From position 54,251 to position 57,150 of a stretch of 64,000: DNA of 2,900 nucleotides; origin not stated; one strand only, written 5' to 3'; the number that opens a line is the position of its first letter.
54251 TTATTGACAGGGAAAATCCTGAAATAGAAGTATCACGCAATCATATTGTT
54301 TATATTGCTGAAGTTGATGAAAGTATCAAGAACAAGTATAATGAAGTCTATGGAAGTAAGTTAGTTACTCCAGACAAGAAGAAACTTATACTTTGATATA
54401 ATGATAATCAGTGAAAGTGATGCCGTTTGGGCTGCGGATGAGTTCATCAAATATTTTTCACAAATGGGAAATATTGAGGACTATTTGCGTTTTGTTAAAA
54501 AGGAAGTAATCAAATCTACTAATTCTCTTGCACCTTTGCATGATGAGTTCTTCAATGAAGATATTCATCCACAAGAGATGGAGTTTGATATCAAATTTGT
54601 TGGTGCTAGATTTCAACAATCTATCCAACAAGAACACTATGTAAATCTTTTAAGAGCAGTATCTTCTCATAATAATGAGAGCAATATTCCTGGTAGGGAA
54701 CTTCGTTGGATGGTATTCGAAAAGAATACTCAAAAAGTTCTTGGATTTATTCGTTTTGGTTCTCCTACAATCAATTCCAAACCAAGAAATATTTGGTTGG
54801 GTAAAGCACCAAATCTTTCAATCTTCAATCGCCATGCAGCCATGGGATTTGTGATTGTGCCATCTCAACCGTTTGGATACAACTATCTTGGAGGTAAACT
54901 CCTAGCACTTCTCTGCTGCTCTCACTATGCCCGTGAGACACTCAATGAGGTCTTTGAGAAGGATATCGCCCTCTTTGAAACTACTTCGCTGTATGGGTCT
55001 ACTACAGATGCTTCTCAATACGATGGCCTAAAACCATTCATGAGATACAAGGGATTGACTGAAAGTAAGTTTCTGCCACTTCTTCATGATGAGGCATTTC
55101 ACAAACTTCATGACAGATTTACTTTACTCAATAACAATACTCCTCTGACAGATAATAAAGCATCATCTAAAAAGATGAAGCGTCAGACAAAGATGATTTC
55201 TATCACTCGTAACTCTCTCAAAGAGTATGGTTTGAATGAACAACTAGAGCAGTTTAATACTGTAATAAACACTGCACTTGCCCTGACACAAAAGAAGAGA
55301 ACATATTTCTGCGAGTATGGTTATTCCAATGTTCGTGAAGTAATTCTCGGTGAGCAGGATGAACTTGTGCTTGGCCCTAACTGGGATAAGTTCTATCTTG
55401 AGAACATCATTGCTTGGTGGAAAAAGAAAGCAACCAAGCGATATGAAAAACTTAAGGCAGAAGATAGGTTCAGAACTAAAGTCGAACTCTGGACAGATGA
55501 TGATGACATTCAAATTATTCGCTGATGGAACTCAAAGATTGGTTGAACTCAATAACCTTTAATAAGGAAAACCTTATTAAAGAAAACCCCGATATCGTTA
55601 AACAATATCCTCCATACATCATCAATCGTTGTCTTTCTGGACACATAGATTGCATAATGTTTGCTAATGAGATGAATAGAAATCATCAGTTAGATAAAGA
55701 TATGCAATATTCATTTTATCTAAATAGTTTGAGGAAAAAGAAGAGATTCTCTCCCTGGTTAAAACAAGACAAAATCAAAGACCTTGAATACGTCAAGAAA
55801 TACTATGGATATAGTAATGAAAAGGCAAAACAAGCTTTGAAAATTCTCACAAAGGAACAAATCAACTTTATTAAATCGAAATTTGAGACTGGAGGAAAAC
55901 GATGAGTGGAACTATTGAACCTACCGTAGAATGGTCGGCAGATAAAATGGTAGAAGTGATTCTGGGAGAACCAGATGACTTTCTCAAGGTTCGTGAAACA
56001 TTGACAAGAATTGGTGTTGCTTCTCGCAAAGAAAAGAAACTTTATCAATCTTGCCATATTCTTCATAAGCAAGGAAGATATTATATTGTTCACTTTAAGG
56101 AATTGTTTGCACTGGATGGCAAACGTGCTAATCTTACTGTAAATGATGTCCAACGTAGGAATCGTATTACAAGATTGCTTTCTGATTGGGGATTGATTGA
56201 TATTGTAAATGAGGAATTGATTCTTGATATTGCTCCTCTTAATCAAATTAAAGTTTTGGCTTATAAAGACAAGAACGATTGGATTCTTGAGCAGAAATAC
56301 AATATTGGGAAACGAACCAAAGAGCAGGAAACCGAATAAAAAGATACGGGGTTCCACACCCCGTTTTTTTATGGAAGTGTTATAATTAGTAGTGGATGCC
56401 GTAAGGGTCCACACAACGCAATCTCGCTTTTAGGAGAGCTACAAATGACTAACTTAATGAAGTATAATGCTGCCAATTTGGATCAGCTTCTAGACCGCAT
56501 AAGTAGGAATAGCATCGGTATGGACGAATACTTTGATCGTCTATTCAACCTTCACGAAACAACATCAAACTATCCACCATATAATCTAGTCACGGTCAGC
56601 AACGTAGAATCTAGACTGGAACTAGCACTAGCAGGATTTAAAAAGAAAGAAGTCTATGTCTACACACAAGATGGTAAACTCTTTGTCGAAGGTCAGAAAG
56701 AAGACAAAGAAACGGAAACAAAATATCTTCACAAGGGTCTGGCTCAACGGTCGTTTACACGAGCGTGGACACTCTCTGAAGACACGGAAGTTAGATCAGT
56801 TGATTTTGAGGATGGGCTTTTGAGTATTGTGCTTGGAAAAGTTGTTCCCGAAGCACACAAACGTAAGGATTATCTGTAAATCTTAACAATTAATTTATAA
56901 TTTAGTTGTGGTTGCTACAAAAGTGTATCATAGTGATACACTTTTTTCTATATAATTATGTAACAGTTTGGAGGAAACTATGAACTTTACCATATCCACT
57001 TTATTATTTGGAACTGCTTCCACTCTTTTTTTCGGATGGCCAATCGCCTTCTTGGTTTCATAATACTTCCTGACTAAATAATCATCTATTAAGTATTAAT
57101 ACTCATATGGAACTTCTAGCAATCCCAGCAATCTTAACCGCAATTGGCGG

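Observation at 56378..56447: ROSE-like RNA thermometer controlling a phage-encoded small heat-shock gene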

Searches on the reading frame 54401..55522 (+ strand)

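Call 6: search_protein_families(library=pfam, proteins=[window:54401-55522:+], max_evalue=0.01)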
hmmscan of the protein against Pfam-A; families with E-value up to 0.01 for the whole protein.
window:54401-55522:+ (374 aa): 1 family
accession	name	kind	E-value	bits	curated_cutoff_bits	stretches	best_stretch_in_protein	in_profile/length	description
PF14236.12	DruA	-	1.3e-09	38.1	27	1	62-197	43-181/297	Druantia protein DruA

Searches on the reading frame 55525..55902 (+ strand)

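Call 6: search_protein_families(library=pfam, proteins=[window:55525-55902:+], max_evalue=0.01)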
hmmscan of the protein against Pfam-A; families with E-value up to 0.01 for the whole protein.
window:55525-55902:+ (126 aa): 1 family
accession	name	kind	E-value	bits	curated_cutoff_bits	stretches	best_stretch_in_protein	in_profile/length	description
PF16790.10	Phage_clamp_A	-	1.3e-10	42.3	27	1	5-111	6-119/144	Bacteriophage clamp loader A subunit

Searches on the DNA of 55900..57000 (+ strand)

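Call 3: search_rna_families(source=window, start=56000, end=57000, threshold=evalue, max_evalue=10, show_alignments=3)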
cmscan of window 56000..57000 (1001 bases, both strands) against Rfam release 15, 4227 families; matches with E-value up to 10: 9.
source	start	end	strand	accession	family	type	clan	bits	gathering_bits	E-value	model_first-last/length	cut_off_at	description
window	56902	56958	+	RF03718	mir-2804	Gene; miRNA;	-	23.9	86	0.057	1-78/78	no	mir-2804 microRNA precursor family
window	56390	56450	+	RF02523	ROSE_3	Cis-reg; thermoregulator;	-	21.8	43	0.063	1-69/69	no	Repression of heat shock gene expression (ROSE) element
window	56319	56370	-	RF02420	Bp1_162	Gene; sRNA;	-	18.9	50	2.5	1-100/100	no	Burkholderia sRNA Bp1_Cand612_SIPHT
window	56067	56096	+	RF01615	ceN111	Gene; snRNA; snoRNA; CD-box;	-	18.2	43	3.3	1-70/70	no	Nematode snoRNA ceN111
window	56918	56945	+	RF03749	MIR2617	Gene; miRNA;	-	17.4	46.5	8.1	1-86/86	no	MIR2617 microRNA precursor family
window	56241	56378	+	RF02053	STnc430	Gene; sRNA;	-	17.1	47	8.5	1-162/162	no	Enterobacterial sRNA STnc430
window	56390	56468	+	RF00564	SCARNA11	Gene; snRNA; snoRNA; scaRNA;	-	14.2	37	6.3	1-140/140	no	Small Cajal body specific RNA 11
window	56656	56736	-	RF01506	Afu_294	Gene; snRNA; snoRNA; CD-box;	-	13.8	43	8.5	1-83/83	no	A. fumigatus snoRNA Afu_294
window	56262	56372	-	RF02091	DAOA-AS1_2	Gene; lncRNA;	-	10.6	43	5.8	1-205/205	no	DAOA antisense RNA 1 conserved region 2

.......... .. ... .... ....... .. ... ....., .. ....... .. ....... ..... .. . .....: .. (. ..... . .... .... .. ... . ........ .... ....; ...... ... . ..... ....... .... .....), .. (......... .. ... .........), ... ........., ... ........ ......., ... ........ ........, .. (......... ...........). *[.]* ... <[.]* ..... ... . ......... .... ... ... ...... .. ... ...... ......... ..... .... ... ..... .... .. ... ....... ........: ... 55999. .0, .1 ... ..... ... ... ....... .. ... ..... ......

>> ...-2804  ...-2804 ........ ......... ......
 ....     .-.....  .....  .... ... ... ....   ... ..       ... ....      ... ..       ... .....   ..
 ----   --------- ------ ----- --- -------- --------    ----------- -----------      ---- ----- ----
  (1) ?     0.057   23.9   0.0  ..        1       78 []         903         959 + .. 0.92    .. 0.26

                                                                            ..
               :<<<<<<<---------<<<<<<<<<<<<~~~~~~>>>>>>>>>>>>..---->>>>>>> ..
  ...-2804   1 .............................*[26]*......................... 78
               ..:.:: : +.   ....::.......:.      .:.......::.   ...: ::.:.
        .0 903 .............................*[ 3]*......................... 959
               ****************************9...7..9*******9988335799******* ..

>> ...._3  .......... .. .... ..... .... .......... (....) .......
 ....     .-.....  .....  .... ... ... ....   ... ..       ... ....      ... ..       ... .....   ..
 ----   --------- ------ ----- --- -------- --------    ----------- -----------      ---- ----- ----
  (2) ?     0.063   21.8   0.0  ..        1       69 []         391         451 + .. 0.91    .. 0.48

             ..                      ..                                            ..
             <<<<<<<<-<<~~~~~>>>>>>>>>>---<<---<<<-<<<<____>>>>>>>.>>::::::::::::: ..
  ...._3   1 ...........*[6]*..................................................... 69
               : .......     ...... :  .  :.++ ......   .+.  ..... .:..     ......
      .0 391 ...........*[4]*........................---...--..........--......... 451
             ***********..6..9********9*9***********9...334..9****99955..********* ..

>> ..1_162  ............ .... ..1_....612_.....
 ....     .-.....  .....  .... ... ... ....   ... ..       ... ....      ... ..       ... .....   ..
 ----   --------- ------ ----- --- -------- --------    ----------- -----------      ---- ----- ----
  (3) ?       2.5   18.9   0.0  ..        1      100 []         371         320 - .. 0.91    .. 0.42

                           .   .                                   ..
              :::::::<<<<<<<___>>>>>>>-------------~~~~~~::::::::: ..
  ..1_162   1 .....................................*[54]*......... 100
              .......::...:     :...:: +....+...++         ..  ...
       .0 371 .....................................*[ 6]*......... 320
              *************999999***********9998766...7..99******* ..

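Call 7: search_dna_similar(query=window:55900-57000:+, collection=phages, mode=distant, max_rows=40)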
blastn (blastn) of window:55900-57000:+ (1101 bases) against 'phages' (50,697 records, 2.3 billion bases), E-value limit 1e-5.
Records with a match: 1130; places in all: 1141; records where one place covers at least 80% of the query: 27.
Best place of each record, by identity: 80-90% 37; 60-80% 1093.
By first word of the organism name: Synechococcus 367; Escherichia 314; Cyanophage 61; Shigella 52; Klebsiella 50; Aeromonas 42; Enterobacteria 33; Yersinia 32; Prochlorococcus 24; Dickeya 21; and 28 more.
By host as written in the record: - 273; Escherichia coli 146; Synechococcus 107; Synechococcus sp. 38; Synechococcus sp. WH7803 28; Synechococcus sp. WH8102 20; Aeromonas salmonicida 18; Escherichia coli B 17; and 211 more.
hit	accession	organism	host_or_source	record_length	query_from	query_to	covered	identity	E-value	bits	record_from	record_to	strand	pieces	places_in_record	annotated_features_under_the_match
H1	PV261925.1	Synechococcus phage RB11-B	Synechococcus sp. MW02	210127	11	1091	98%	69.7%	4e-133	480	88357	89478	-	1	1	translational regulator | Hsp20 heat shock protein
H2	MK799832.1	Synechococcus phage S-B05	Synechococcus sp. MW02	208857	11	1091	98%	69.6%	2e-131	476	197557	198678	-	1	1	putative translation repressor | heat shock protein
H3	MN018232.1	Synechococcus phage S-B43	Synechococcus sp. MW02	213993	11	1091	98%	69.5%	2e-130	471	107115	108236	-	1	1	putative translation repressor | heat shock protein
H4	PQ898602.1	Synechococcus phage S-SCSM2R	Synechococcus sp. WH7803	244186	33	1091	90%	73.9%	9e-91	602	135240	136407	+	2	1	hypothetical protein | RegA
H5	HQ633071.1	Synechococcus phage S-SKS1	Synechococcus sp. WH7803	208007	33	953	84%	76.8%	3e-115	697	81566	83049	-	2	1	hypothetical protein | RegA | heat shock protein IbpA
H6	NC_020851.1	Synechococcus phage S-SKS1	Synechococcus sp. WH7803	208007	33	953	84%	76.8%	3e-115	697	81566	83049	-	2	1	hypothetical protein | translation repressor | Hsp20 heat shock protein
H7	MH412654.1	Synechococcus phage S-T4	Synechococcus sp. WH 7803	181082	14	982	84%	76.0%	2e-111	669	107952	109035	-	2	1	endoribonuclease translational repressor of early genes | heat shock protein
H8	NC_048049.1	Synechococcus phage S-T4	Synechococcus sp. WH 7803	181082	14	982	84%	76.0%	2e-111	669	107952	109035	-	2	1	translation repressor | Hsp20 heat shock protein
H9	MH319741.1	Marine virus AG-345-E15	single cell amplified by WGA-X; seawater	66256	3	982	89%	71.8%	1e-138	499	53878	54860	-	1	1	record has no annotation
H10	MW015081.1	Synechococcus phage S-SRM01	Synechococcus sp. KCZYC6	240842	18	982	87%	73.5%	1e-75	559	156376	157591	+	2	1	heat-shock protein | translation repressor protein | hypothetical protein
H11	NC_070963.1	Synechococcus phage S-SRM01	Synechococcus sp. KCZYC6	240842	18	982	87%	73.5%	1e-75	559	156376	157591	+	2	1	Hsp20 heat shock protein | translation repressor | hypothetical protein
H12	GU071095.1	Synechococcus phage S-SM2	Synechococcus sp. WH8017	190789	12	972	87%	72.6%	5e-164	583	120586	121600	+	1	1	regA: translational repressor | hsp20: heat shock protein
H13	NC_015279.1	Synechococcus phage S-SM2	Synechococcus sp. WH8017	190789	12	972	87%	72.6%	5e-164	583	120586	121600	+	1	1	regA: translation repressor | hsp20: Hsp20 heat shock protein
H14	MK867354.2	Synechococcus phage S-SCSM1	Synechococcus sp. WH 7803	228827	48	982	78%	79.5%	6e-131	757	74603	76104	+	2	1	2OG-Fe(II) oxygenase superfamily protein | heat shock protein | translational repressor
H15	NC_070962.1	Synechococcus phage S-SCSM1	Synechococcus sp. WH 7803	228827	48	982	78%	79.5%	6e-131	757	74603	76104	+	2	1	2OG-Fe(II) oxygenase | Hsp20 heat shock protein | translation repressor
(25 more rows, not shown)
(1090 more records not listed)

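Call 30: search_rna_families(sources=[L081, L082, L083, L084, L085, L087, L092, L112, L121, L141, L153, L176, L180, L181, L185, L003, L013, L023, L041, L062], threshold=evalue, max_evalue=10, show_alignments=2)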
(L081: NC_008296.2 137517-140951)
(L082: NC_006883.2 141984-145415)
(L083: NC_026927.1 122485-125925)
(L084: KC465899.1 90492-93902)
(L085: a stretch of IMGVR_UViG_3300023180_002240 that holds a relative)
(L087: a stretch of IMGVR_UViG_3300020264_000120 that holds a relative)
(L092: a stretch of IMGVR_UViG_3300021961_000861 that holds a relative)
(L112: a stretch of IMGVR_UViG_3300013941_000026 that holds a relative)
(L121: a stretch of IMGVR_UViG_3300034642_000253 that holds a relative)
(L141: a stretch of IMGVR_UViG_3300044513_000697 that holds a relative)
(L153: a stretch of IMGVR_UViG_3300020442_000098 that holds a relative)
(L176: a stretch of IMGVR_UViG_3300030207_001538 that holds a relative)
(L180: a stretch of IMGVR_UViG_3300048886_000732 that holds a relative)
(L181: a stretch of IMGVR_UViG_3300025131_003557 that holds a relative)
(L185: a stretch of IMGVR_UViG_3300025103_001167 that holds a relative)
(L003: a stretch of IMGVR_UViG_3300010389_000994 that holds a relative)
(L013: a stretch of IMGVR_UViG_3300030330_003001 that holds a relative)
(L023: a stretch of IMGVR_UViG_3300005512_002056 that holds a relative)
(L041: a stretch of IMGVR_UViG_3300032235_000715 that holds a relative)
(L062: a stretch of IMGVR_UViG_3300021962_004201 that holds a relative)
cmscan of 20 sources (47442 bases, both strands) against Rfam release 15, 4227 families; matches with E-value up to 10: 12.
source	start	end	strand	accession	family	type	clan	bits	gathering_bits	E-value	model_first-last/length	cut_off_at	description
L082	854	1051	+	RF01745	manA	Cis-reg;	-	181.6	55.2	4.4e-49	1-192/192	no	manA RNA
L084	649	719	+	RF00005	tRNA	Gene; tRNA;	CL00001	49.5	29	1e-07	1-71/71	no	tRNA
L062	2270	2342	+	RF02980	freshwater-2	Cis-reg;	-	30.6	49.9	0.72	1-84/84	no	freshwater-2 RNA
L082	1338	1436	+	RF02029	sraA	Gene; sRNA;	-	27.2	56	4.1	1-95/95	no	sraA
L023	669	729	-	RF02844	RefA9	Gene; antisense;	-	26.4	49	6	1-64/64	no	Enterococcus sRNA A9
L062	1689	1753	+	RF03735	mir-1502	Gene; miRNA;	-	25.5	66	6.6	1-59/59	no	mir-1502 microRNA precursor family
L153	1433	1579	+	RF02111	IS009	Gene;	-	25.2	117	0.056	1-199/199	no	IS009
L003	2724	2770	-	RF03354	mir-459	Gene; miRNA;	-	23.5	62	0.73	16-66/81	no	mir-459 microRNA precursor family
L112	734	779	+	RF00733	mir-296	Gene; miRNA;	-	23.3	66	1.8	16-65/79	no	mir-296 microRNA precursor family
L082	1652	1788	+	RF02111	IS009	Gene;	-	20.2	117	1.2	1-199/199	no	IS009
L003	2748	2838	-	RF01420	snoR113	Gene; snRNA; snoRNA; CD-box;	-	20.2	47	7.8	1-103/103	no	Small nucleolar RNA snoR113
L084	1754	1964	-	RF01808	MicX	Gene; sRNA;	-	19.3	75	5.1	1-194/194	no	MicX Vibrio cholerae sRNA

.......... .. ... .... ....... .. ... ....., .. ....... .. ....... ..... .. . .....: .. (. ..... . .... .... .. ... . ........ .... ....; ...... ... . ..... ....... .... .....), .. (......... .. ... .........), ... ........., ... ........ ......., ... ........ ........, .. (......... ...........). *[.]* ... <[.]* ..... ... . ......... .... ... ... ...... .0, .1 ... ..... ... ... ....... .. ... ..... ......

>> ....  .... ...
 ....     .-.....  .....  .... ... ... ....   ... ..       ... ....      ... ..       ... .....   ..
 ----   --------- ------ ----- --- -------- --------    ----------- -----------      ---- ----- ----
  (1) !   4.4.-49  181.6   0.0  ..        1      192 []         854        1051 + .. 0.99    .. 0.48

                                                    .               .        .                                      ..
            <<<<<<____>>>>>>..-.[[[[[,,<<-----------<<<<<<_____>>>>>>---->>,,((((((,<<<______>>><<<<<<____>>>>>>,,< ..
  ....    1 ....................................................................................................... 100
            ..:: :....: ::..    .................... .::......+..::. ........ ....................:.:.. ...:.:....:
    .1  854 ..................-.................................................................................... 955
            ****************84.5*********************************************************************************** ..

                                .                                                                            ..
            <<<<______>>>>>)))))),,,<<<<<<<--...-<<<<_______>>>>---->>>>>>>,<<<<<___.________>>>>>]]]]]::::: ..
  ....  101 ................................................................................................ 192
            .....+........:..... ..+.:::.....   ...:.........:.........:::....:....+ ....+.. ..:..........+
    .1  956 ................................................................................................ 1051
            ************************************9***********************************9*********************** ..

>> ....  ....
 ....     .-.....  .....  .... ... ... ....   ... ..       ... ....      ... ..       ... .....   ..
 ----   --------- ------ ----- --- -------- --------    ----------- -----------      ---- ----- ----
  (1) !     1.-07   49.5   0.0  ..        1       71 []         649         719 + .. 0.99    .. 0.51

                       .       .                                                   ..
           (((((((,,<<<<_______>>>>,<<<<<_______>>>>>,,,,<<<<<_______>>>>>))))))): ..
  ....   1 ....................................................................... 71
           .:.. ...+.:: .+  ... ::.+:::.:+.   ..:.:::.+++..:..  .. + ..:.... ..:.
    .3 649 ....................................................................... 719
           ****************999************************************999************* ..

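Call 33: build_rna_model(alignment_id=A1, structure=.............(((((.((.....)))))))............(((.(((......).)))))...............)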
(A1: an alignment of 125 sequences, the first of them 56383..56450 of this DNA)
Model R1 built from alignment A1 (125 sequences, 80 columns); structure: as given.
model positions 68; base pairs 13; branch points 1; effective number of sequences 3.77; information 0.827 bits per position. Calibrated on 0.2 Mb of random sequence (short: E-values are rough).
structure used (alignment columns):
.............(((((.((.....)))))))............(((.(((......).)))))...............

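Call 34: search_with_rna_model(model_id=R1, source=window, max_evalue=10, show_alignments=2)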
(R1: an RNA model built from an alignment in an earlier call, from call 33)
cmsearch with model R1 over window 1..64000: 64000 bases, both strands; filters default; matches with E-value up to 10: 1.
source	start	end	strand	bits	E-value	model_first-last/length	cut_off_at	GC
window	56385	56450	+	69.6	9.5e-18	1-68/68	no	0.45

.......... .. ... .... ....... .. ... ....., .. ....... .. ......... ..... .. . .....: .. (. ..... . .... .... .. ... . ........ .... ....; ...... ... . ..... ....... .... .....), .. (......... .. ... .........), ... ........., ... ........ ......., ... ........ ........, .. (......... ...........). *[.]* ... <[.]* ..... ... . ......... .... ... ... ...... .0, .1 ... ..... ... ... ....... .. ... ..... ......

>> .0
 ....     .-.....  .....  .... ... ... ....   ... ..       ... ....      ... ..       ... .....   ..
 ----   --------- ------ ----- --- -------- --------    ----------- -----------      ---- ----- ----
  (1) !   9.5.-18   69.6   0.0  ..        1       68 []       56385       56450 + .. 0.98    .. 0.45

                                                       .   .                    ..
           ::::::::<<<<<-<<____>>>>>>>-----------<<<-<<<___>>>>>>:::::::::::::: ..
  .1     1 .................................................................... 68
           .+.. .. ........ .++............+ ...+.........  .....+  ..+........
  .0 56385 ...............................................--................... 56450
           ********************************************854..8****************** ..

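Call 35: search_with_rna_model(model_id=R1, sources=[L165, L169, L170, L176, L177, L178, L179, L180, L181, L182, L183, L185, L186, L187, L188, L084, L083, L082, L081], max_evalue=10, show_alignments=6)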
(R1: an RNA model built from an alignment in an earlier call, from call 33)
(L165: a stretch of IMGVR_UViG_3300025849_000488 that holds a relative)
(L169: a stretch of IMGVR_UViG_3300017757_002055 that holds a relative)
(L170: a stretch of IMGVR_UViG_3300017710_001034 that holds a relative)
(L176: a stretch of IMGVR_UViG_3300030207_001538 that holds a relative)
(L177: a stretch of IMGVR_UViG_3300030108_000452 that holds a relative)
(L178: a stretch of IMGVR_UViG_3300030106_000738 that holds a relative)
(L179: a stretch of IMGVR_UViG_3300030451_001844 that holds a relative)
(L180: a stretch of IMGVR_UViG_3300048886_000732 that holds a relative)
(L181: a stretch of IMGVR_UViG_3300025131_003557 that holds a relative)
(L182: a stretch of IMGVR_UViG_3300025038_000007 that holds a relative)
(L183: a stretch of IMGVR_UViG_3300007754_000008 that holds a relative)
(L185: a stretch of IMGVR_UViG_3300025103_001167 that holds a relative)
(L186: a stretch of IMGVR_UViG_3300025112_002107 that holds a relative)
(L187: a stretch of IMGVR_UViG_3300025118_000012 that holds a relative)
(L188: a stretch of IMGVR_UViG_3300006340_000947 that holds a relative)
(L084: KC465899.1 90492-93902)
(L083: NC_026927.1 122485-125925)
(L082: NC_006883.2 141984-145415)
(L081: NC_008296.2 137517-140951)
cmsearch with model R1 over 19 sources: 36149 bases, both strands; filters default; matches with E-value up to 10: 15.
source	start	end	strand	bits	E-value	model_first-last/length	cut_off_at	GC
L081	1440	1506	+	81.8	1.4e-21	1-68/68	no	0.36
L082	1444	1510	+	50.9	1.7e-12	1-68/68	no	0.4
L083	1440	1506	+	37.7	1.3e-08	1-68/68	no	0.42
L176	530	606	+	19.7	0.0026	1-68/68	no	0.3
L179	187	263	+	19.7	0.0026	1-68/68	no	0.3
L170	527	576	+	17.1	0.015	1-68/68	no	0.28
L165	528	576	+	16.8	0.018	1-68/68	no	0.29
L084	1404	1452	+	16.8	0.018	1-68/68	no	0.29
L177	530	606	+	15.9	0.034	1-68/68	no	0.31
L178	530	606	+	15.9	0.034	1-68/68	no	0.31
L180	543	606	+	15.8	0.035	1-68/68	no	0.36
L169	528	576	+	15.7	0.037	1-68/68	no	0.31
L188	518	535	+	13.6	0.15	36-54/68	no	0.44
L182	543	606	+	13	0.23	1-68/68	no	0.39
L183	543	606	+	13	0.23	1-68/68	no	0.39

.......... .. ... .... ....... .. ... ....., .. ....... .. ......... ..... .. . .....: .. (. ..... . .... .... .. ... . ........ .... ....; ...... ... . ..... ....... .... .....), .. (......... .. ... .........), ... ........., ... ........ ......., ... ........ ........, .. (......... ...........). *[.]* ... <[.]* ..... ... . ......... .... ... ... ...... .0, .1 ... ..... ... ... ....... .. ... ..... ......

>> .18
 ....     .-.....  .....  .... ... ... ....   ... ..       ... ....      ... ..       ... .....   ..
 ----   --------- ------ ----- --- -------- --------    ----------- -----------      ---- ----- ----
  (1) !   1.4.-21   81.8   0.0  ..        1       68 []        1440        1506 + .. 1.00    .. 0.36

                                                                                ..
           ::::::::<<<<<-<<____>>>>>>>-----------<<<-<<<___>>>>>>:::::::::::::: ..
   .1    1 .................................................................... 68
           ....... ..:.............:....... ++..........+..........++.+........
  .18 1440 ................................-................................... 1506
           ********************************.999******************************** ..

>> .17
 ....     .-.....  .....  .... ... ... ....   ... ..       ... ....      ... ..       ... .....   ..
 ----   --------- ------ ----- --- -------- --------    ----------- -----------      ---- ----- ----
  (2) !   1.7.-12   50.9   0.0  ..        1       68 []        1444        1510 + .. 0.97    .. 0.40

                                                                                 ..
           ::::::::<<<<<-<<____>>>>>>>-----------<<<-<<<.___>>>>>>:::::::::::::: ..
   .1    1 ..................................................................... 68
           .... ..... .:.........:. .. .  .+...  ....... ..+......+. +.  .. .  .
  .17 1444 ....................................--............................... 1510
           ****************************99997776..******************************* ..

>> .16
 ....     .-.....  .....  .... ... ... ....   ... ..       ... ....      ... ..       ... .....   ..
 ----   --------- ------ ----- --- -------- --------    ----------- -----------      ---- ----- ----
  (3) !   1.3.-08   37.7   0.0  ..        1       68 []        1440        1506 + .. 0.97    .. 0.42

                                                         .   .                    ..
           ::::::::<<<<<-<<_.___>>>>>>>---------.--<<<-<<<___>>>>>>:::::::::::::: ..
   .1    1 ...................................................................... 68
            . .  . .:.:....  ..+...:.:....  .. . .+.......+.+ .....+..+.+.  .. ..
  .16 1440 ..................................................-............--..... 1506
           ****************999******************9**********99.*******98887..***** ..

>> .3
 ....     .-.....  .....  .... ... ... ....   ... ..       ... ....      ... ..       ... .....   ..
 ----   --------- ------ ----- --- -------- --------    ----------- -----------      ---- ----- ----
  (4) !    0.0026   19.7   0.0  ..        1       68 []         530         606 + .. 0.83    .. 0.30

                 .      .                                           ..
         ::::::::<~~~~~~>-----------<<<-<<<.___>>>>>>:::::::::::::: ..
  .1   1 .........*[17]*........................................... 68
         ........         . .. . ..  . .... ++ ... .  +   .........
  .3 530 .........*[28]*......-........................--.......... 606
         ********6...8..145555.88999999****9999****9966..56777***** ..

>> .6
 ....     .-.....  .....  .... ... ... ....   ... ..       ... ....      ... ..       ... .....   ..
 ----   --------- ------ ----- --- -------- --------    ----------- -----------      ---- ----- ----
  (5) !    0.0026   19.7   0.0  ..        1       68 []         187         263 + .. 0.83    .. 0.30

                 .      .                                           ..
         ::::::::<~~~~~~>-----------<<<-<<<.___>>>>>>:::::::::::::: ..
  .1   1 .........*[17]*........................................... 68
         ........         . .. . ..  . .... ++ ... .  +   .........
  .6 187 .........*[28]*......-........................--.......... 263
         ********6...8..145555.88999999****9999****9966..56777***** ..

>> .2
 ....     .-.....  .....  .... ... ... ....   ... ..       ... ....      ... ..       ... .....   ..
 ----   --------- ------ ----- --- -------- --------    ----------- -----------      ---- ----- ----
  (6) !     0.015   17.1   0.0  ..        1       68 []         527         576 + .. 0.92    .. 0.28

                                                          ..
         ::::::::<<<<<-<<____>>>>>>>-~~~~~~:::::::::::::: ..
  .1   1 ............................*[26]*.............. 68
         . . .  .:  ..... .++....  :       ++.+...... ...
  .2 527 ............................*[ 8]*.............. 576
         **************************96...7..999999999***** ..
